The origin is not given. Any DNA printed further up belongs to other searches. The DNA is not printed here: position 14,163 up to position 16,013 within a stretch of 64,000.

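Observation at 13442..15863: EGY-type site-2 protease translationally coupled to a membrane-tethered PIN-like nuclease: candidate RIP-released RNase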

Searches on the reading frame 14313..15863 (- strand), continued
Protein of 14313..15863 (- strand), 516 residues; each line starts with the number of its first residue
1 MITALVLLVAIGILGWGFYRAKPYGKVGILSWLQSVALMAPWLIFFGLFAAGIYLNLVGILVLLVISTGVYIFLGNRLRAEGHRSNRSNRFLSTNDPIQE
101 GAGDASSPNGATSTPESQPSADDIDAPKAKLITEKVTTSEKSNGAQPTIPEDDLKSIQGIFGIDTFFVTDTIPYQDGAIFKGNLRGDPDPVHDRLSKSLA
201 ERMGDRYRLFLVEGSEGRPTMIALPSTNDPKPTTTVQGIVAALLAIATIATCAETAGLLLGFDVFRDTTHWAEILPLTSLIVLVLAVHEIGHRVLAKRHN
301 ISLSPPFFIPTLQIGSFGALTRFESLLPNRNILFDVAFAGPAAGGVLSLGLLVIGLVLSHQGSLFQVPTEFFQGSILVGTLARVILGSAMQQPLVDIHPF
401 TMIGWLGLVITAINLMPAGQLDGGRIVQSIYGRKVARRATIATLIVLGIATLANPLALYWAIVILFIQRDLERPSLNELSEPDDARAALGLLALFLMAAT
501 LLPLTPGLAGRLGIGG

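Call 66: find_homologous_proteins(query=L077:5213-6043:+, max_evalue=0.00001)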
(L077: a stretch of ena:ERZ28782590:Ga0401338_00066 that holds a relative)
Query L077:5213-6043:+ (277 aa): 81 proteins with E <= 0.00001 among 4129 candidates.
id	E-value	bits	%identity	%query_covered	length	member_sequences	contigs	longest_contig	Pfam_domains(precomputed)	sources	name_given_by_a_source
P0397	9.0e-174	594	100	100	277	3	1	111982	-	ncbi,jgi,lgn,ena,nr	ncbi:MAG: hypothetical protein KME08_08435 [Aphanothece sp. CMT-3BRIN-NPC111]|jgi:hypothetical prote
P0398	2.7e-126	438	91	81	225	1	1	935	-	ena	-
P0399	1.4e-97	344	62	98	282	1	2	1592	-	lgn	-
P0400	2.3e-97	343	57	99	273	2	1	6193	-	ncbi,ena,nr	ncbi:MAG TPA: hypothetical protein DCY88_24460 [Cyanobacteria bacterium UBA11372]|nr:hypothetical pr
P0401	6.6e-97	342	62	98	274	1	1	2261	-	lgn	-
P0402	6.8e-97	342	62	99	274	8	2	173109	-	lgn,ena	-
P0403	8.5e-97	342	60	99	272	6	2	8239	-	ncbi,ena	-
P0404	1.4e-96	341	61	98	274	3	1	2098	-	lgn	-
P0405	7.5e-94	332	61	100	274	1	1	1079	-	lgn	-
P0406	4.1e-92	326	60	96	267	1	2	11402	-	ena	-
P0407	2.3e-90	320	57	98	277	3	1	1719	-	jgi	jgi:hypothetical protein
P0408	2.1e-88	314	54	100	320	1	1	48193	-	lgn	-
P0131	2.0e-87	311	54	98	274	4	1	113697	-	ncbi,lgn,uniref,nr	ncbi:PIN domain-containing protein [Aerosakkonema funiforme]|uniref:PIN domain-containing protein n=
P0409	1.3e-86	308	56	98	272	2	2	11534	-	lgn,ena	-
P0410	1.6e-86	308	55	100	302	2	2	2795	-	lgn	-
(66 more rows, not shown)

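Call 84: search_protein_families(library=padloc, proteins=[window:14316-15863:-], max_evalue=0.01)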
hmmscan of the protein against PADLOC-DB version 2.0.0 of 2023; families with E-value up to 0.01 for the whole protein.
window:14316-15863:- (516 aa): 0 families

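Call 85: predict_structure(alignment_id=A4)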
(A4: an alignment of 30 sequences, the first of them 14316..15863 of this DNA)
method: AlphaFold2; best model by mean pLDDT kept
length: 516 residues; sequences in the alignment: 30
mean_pLDDT: 64.2   pTM: 0.48
mean pLDDT of the five models: 64.2, 63.0, 62.7, 59.9, 57.6
residues with pLDDT >= 90: 19; 70-90: 265; 50-70: 63; < 50: 169
segments of 3 or more residues with pLDDT < 50: 89-147, 309-317, 416-516
pLDDT, mean of each block of 10 residues (from residue 1): 76 83 77 79 77 69 76 73 59 35 31 31 26 26 46 83 71 74 77 84 82 67 75 75 81 85 82 89 88 84 64 45 64 73 86 91 81 70 82 87 85 54 34 39 45 45 41 33 39 40 37 34
secondary structure, 60 per line:
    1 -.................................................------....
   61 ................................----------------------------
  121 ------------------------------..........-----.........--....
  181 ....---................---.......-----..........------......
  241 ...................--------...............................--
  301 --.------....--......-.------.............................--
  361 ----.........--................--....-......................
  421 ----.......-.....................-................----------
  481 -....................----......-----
elements in order: H2-50 H57-92 H151-160 E166-174 E177-184 H188-203 E207-213 E219-225 H235-259 H268-298 H310-313 H316-321 H330-358 E365-368 H369-373 H376-391 E394-397 H399-420 H425-431 H433-453 H455-470 H482-501 H506-511

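Call 87: fold_search(model_id=the predicted structure, library=pdb)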
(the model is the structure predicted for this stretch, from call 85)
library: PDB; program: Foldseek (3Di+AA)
matches with E <= 10: 218; with E <= 0.001: 0
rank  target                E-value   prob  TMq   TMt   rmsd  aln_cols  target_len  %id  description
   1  6ylg_X                1.9e-01  0.69  0.08  0.25  26.3       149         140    8  Rix1-Rea1 pre-60S particle - 60S core, body 1 (rigid body refinement) (released 2020-07-29)
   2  6t8g_C                4.9e-01  0.94  0.14  0.17   5.9        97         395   16  Stalled FtsK motor domain bound to dsDNA (released 2019-11-20)
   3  5jlt_B                5.7e-01  0.35  0.09  0.32  10.9       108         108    6  The crystal structure of the bacteriophage T4 MotA C-terminal domain in complex with dsDNA reveals a novel protein-DNA (released 2017-05-03)
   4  7pwg_X                6.0e-01  0.51  0.09  0.30  13.9       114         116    9  Cryo-EM structure of large subunit of Giardia lamblia ribosome at 2.7 A resolution (released 2022-04-20)
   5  5dxi_B                8.0e-01  0.63  0.12  0.19   7.0       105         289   13  Structure of C. albicans Trehalose-6-phosphate phosphatase C-terminal domain (released 2016-06-15)
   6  4ug0_LX               8.3e-01  0.54  0.09  0.32  13.6       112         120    6  STRUCTURE OF THE HUMAN 80S RIBOSOME (released 2015-06-10)
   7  6t8b_A                8.8e-01  0.85  0.13  0.17   5.2        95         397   17  FtsK motor domain with dsDNA, translocating state (released 2019-11-20)
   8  5dxn                  9.2e-01  0.72  0.12  0.21   7.5       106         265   14  Structure of Aspergillus fumigatus trehalose-6-phosphate phosphatase crystal form 2 (released 2016-06-15)
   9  6t8g_F                9.6e-01  0.82  0.13  0.17   5.8        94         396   18  Stalled FtsK motor domain bound to dsDNA (released 2019-11-20)
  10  2iut_A                1.1e+00  0.82  0.13  0.16   6.0        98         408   17  P. aeruginosa FtsK motor domain, dimeric (released 2006-08-29)
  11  6t8g_A                1.1e+00  0.77  0.13  0.17   5.3       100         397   18  Stalled FtsK motor domain bound to dsDNA (released 2019-11-20)
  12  6t8o_F                1.1e+00  0.82  0.13  0.16   5.9        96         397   18  Stalled FtsK motor domain bound to dsDNA end (released 2019-11-20)
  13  2plg_A                1.1e+00  0.12  0.07  0.18  16.5       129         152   12  Crystal structure of T110839 protein from Synechococcus elongatus (released 2007-05-01)
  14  6t8g_B                1.2e+00  0.80  0.14  0.18   6.0        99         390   15  Stalled FtsK motor domain bound to dsDNA (released 2019-11-20)
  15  9g2s_B                1.3e+00  0.03  0.08  0.08  27.1       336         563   15  Cryo-EM structure of IrtAB 2xEQ, Q249R_IrtB mutant in LMNG (released 2024-12-18)
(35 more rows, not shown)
